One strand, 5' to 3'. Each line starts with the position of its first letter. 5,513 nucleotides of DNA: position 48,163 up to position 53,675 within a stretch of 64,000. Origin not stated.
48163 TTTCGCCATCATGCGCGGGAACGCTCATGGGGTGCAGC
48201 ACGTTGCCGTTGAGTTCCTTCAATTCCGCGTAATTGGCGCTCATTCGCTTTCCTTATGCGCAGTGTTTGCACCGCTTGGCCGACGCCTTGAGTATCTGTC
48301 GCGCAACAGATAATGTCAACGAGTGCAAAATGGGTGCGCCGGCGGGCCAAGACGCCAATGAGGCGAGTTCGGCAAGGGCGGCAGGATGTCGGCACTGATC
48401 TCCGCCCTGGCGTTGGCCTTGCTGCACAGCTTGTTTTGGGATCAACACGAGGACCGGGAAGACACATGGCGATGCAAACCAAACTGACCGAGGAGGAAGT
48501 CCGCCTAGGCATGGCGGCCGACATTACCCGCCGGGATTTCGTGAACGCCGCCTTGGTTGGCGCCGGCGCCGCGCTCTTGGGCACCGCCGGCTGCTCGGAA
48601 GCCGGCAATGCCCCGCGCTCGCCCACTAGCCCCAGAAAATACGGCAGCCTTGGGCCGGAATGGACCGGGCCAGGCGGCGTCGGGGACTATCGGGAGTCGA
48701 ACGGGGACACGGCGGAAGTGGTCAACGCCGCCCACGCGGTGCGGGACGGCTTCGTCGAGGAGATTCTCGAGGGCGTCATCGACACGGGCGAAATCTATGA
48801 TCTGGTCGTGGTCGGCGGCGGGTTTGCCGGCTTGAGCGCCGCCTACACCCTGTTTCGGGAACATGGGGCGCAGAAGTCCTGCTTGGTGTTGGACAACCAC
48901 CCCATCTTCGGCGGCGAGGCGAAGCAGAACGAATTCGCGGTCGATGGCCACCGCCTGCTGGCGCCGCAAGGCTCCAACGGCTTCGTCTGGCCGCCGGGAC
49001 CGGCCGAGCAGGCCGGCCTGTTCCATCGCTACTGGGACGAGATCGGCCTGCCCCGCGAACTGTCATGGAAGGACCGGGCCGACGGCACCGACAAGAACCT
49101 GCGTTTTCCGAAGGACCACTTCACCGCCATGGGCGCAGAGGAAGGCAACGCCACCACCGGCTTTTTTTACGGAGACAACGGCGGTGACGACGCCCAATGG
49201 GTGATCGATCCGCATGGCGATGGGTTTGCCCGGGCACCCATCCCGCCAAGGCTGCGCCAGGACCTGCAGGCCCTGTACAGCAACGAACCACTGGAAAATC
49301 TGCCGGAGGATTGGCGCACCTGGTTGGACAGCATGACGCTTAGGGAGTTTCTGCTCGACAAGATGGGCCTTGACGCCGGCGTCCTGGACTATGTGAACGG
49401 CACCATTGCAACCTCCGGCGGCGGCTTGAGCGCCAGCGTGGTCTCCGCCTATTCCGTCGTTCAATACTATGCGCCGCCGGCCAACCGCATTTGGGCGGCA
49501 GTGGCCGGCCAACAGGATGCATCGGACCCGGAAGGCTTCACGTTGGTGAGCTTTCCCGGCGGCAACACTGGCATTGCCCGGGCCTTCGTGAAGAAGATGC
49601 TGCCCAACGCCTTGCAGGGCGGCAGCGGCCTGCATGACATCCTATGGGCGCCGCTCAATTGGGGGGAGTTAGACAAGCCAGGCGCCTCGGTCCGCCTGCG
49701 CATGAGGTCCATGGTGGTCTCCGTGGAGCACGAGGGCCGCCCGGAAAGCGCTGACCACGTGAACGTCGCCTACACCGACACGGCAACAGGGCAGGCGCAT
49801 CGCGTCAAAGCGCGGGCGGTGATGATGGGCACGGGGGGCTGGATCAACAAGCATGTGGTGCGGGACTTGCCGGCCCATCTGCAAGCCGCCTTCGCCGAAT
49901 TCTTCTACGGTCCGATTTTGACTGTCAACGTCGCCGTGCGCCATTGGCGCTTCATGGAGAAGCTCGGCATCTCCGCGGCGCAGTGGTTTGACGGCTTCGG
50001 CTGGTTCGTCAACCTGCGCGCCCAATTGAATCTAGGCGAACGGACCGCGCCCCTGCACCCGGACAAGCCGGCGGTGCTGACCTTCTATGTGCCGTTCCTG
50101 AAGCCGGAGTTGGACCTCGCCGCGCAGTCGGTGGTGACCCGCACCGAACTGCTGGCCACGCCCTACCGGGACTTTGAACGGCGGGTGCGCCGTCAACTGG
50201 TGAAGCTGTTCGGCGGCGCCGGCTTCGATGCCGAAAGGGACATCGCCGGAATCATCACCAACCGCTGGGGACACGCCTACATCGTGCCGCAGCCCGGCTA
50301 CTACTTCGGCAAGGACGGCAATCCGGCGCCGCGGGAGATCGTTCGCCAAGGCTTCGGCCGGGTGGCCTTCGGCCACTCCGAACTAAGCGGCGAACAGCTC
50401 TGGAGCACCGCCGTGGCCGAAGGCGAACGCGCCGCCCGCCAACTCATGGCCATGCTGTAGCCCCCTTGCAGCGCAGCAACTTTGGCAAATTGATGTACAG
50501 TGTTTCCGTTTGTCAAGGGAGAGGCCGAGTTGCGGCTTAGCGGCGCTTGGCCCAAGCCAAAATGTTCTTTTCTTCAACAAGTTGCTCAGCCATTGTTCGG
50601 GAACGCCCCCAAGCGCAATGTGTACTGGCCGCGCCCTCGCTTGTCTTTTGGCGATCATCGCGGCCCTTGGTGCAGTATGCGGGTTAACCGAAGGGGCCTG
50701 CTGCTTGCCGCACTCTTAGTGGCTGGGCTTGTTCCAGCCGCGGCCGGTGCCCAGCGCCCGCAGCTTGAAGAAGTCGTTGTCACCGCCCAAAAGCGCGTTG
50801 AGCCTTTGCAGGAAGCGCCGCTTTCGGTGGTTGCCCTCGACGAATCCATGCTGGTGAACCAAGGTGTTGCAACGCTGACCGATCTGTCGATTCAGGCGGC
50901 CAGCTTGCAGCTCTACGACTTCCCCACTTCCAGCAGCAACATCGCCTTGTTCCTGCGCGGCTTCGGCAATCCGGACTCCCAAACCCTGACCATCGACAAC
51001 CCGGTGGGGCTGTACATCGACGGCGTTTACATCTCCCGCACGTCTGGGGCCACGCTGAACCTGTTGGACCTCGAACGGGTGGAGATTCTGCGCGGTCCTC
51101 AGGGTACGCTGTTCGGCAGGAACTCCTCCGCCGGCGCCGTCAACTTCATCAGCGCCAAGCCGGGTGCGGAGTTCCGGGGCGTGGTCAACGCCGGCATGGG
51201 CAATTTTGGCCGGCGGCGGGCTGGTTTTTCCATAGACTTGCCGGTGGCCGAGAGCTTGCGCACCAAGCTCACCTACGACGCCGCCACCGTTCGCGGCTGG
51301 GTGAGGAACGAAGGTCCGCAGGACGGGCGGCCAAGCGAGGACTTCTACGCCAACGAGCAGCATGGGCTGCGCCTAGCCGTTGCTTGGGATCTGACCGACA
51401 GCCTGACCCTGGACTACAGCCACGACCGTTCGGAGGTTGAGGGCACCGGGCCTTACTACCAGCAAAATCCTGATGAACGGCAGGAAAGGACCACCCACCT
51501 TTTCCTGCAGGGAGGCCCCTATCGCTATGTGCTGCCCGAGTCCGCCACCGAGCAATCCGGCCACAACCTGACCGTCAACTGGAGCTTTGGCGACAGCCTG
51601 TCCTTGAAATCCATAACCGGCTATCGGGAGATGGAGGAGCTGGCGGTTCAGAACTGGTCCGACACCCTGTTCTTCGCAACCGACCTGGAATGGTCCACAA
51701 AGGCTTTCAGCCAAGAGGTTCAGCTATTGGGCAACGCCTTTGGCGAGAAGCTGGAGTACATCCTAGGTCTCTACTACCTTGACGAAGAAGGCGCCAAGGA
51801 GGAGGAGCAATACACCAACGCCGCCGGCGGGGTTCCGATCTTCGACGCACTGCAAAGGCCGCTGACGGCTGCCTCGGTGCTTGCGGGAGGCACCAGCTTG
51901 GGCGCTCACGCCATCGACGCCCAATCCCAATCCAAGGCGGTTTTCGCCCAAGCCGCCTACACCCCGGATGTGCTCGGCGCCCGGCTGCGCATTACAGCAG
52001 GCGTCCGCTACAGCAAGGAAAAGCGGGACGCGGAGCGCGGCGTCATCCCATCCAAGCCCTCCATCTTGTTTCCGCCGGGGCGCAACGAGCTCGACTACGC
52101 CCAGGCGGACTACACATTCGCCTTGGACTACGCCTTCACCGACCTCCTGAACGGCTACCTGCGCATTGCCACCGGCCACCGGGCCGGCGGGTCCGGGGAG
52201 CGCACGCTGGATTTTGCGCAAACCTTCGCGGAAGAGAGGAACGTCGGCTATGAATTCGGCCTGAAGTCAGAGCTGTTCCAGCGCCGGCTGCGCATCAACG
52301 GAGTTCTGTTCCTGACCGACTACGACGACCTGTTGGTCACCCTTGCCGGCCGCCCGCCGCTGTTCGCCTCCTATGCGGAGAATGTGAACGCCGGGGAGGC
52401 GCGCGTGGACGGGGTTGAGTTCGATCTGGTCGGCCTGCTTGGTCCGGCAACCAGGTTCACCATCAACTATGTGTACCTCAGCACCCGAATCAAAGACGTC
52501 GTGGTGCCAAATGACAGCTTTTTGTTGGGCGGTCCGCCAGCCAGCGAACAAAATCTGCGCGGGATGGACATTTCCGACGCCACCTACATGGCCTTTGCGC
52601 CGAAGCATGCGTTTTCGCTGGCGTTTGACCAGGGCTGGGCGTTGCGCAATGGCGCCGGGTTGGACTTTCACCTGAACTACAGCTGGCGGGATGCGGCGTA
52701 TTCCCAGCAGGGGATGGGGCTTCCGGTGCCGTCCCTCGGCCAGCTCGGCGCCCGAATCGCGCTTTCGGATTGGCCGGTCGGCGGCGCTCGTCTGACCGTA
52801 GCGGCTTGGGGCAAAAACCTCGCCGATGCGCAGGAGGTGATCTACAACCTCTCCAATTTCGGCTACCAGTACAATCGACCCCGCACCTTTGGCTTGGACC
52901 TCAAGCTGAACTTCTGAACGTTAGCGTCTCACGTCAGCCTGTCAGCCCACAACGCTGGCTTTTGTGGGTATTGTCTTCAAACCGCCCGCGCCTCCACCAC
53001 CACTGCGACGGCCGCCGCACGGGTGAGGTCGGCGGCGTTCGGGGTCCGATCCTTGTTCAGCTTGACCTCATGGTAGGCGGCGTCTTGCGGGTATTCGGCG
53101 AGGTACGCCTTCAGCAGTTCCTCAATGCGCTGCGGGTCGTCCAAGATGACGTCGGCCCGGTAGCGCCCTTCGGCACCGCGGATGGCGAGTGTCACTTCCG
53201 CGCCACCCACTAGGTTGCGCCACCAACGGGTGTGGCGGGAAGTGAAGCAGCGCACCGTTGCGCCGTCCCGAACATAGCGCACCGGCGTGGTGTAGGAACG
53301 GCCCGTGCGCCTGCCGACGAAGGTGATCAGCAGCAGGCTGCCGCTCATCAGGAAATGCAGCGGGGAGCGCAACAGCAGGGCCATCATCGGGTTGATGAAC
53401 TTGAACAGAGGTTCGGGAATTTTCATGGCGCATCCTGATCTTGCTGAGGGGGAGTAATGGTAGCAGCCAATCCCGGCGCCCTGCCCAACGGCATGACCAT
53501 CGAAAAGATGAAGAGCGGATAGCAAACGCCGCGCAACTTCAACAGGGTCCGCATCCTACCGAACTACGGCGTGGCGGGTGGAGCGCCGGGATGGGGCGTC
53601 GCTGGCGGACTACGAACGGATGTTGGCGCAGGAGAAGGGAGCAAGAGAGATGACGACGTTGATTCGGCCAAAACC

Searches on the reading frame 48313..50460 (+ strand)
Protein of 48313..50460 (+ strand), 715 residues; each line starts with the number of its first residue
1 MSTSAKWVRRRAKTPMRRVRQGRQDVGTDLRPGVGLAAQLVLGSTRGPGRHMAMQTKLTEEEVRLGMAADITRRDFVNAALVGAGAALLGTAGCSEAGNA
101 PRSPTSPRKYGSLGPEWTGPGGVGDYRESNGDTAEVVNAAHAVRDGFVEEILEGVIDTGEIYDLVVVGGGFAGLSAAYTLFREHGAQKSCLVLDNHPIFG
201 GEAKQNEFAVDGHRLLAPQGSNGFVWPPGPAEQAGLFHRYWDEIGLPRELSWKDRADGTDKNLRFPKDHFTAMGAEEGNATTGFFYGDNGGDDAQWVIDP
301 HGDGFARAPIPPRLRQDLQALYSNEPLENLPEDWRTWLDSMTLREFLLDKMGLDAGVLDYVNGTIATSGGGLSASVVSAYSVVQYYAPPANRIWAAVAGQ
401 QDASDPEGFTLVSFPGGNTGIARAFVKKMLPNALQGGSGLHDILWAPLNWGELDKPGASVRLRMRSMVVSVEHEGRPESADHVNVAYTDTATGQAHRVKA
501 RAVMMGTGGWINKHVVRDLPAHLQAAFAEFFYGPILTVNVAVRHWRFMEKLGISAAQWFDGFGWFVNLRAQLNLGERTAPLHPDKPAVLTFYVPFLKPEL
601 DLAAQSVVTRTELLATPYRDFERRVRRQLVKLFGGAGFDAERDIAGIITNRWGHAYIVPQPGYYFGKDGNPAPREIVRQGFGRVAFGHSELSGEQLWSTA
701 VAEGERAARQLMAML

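Call 69: search_protein_families(library=pfam, proteins=[window:48313-50460:+], max_evalue=0.001)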
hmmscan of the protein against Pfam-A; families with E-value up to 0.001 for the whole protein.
window:48313-50460:+ (715 aa): 4 families
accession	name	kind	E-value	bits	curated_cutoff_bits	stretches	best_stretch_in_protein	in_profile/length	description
PF13450.12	NAD_binding_8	-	1.6e-08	35.1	21.9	1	166-228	1-55/68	NAD(P)-binding Rossmann-like domain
PF01266.30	DAO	-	9.3e-07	29.1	27.9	1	163-203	1-38/353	FAD dependent oxidoreductase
PF00890.30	FAD_binding_2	-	1.2e-05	25.2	20.4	1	163-202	1-37/414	FAD binding domain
PF07992.20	Pyr_redox_2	-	0.00017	21.6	26.1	0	162-188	1-26/291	Pyridine nucleotide-disulphide oxidoreductase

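Call 70: search_protein_families(library=padloc, proteins=[window:48313-50460:+], max_evalue=0.001)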
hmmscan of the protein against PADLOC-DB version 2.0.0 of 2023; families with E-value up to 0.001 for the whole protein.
window:48313-50460:+ (715 aa): 0 families

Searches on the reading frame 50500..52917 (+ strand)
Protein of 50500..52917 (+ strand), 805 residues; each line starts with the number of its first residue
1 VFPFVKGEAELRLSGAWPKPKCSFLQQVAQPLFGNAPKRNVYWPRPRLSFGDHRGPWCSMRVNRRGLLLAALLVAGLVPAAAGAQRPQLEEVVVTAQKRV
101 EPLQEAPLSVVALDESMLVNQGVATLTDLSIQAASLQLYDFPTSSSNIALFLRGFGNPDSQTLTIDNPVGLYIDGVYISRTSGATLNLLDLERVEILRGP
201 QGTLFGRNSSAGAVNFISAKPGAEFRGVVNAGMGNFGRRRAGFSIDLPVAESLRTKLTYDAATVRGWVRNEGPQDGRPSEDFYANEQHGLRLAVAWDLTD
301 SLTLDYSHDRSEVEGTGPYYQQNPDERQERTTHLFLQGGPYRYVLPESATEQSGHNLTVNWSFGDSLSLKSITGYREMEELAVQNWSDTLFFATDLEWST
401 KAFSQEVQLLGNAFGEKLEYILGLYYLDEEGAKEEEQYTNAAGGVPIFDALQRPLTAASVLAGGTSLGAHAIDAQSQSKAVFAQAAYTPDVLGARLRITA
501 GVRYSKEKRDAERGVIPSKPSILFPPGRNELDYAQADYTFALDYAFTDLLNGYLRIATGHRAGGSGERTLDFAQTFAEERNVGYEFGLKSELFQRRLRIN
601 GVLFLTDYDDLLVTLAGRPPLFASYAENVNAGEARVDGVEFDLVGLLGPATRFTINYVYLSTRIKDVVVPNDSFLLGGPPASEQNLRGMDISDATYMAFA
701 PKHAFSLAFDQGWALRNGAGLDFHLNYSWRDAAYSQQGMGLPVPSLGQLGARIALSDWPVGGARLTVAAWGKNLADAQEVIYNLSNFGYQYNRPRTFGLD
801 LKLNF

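Call 69: search_protein_families(library=pfam, proteins=[window:50500-52917:+], max_evalue=0.001)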
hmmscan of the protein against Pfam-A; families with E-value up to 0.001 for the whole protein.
window:50500-52917:+ (805 aa): 2 families
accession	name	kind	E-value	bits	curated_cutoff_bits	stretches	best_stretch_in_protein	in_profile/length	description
PF00593.30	TonB_dep_Rec_b-barrel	-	3.7e-30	106.6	27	1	348-774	56-436/436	TonB dependent receptor-like, beta-barrel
PF07715.20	Plug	-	3.1e-14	53.8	23.9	1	103-213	2-107/107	TonB-dependent Receptor Plug Domain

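Call 70: search_protein_families(library=padloc, proteins=[window:50500-52917:+], max_evalue=0.001)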
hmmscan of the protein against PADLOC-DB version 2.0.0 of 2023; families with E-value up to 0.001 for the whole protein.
window:50500-52917:+ (805 aa): 0 families

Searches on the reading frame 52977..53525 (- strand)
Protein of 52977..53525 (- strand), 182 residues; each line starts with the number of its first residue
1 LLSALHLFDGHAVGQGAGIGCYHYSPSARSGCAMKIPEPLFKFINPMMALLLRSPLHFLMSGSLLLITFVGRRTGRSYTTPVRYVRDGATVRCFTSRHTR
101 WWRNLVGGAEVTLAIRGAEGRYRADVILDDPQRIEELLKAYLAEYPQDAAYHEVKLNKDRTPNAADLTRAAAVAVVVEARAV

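Call 69: search_protein_families(library=pfam, proteins=[window:52977-53525:-], max_evalue=0.001)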
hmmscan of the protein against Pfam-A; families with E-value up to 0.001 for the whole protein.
window:52977-53525:- (182 aa): 1 family
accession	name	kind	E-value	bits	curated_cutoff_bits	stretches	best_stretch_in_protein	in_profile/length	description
PF04075.20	F420H2_quin_red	-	1.2e-08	35.6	22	1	60-149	21-113/130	F420H(2)-dependent quinone reductase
